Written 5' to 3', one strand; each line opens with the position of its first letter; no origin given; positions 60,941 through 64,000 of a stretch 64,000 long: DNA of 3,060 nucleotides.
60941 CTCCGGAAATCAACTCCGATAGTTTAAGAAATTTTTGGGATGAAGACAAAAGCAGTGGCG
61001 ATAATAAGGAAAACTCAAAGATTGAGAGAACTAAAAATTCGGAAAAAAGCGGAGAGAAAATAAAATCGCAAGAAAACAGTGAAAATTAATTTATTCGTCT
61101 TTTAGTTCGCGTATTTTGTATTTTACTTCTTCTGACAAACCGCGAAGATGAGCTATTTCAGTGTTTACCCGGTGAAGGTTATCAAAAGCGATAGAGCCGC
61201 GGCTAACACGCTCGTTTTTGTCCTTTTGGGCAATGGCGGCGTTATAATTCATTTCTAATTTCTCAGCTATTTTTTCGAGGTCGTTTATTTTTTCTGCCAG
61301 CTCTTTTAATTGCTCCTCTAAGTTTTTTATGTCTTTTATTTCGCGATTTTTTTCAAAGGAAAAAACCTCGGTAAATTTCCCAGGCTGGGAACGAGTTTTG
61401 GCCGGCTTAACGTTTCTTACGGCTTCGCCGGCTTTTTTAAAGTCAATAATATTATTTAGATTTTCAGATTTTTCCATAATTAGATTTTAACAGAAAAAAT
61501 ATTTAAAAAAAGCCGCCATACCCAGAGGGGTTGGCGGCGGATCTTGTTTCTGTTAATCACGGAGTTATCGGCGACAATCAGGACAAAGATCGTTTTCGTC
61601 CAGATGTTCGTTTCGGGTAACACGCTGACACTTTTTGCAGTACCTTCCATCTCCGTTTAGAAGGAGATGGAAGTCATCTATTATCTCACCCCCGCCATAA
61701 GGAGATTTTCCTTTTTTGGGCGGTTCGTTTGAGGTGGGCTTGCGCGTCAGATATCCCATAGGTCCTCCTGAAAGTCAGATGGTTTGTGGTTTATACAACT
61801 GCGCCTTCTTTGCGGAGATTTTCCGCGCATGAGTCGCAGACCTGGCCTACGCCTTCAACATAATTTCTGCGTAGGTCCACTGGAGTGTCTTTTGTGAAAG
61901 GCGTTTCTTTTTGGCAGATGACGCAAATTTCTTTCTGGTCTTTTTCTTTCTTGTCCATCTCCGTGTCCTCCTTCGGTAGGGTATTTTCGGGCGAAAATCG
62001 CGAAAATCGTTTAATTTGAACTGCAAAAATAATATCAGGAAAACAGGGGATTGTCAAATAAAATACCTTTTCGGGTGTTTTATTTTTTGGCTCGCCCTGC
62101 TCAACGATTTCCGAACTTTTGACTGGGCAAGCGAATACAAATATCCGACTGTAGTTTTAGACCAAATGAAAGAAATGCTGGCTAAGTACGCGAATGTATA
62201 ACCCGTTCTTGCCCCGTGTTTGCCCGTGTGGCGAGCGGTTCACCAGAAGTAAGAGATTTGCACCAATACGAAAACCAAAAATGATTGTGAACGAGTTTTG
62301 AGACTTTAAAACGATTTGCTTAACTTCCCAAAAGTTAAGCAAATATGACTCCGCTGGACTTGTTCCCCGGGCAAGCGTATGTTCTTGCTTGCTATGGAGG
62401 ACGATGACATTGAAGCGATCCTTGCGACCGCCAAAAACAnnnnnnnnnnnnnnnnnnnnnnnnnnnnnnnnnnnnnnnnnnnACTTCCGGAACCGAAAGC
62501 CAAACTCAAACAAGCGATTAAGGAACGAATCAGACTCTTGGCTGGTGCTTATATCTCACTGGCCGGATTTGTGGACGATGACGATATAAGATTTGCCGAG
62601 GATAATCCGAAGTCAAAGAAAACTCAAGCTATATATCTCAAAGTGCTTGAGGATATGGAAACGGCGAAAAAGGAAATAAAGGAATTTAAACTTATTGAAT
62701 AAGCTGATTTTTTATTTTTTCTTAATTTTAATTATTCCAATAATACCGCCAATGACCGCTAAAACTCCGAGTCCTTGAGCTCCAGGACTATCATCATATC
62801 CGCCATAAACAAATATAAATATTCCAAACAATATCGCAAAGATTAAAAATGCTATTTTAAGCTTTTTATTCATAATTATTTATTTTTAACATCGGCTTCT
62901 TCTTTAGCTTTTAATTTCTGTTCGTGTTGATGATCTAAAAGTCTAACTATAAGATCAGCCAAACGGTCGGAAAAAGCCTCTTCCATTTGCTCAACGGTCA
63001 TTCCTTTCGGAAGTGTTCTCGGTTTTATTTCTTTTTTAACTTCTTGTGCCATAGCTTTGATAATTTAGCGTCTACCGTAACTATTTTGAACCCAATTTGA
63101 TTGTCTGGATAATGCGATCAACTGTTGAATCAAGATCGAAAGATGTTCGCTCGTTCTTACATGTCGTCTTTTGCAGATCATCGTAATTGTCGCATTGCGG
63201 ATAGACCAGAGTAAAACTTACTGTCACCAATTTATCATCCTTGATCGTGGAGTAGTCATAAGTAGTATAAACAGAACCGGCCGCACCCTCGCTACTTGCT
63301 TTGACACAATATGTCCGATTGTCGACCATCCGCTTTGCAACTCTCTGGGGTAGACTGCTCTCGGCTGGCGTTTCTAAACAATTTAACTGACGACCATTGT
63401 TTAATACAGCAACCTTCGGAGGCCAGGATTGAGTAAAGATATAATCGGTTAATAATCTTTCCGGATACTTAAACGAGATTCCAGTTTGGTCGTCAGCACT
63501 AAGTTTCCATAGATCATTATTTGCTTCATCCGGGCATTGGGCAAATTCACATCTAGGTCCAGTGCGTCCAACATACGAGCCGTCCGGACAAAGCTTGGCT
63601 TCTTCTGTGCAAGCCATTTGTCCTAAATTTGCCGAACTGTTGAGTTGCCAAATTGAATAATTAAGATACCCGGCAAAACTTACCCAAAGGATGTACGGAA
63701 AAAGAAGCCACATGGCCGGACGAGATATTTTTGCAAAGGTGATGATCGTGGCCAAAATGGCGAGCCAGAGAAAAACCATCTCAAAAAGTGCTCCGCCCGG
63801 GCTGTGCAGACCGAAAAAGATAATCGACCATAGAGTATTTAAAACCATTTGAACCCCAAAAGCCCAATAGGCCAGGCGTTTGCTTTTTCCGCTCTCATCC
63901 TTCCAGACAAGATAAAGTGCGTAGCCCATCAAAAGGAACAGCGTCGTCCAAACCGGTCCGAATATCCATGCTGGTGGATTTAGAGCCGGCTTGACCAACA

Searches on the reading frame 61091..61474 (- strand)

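Call 90: search_protein_families(library=pfam, proteins=[window:61091-61474:-], max_evalue=0.01)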
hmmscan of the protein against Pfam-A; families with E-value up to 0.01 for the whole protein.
window:61091-61474:- (127 aa): 7 families
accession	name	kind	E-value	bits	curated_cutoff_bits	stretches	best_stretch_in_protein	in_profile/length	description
PF25804.1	SYNE3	-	0.0024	18.8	30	0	33-77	16-59/83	Nesprin-3 domain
PF16331.10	TolA_bind_tri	-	0.0028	18.1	30.1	0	99-125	26-52/76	TolA binding protein trimerisation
PF11083.13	Relaxase_C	-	0.0056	17.3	30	1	46-110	32-98/125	C-terminal helical hairpin domain from relaxase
PF24915.1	Spectrin_SESTD1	-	0.0076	17.1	27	1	45-113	29-94/110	SESTD1-like, spectrin repeat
PF10046.14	BLOC1_2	-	0.0084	16.9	33.4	0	46-75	64-93/96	Biogenesis of lysosome-related organelles complex-1 subunit 2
PF08336.16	P4Ha_N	-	0.0091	16.2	25.3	0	49-115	16-80/135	Prolyl 4-Hydroxylase alpha-subunit, N-terminal region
PF03961.19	FapA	-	0.0092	16.1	31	1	29-124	137-229/272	Flagellar Assembly Protein A beta solenoid domain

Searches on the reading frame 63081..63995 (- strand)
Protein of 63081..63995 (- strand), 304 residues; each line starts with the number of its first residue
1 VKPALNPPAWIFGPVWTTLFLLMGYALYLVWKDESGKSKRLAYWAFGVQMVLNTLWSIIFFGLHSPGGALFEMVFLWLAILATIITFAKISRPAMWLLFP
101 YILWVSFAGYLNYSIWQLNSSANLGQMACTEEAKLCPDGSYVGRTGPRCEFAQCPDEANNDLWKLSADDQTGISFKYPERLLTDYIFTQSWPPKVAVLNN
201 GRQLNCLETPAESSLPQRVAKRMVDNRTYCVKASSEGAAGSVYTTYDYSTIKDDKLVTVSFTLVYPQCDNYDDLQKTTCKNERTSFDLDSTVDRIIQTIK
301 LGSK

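Call 90: search_protein_families(library=pfam, proteins=[window:63081-63995:-], max_evalue=0.01)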
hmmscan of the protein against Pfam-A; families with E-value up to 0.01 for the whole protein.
window:63081-63995:- (304 aa): 1 family
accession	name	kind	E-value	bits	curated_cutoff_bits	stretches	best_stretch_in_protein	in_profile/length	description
PF03073.20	TspO_MBR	-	1.6e-42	145.1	24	1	2-116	29-144/145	TspO/MBR family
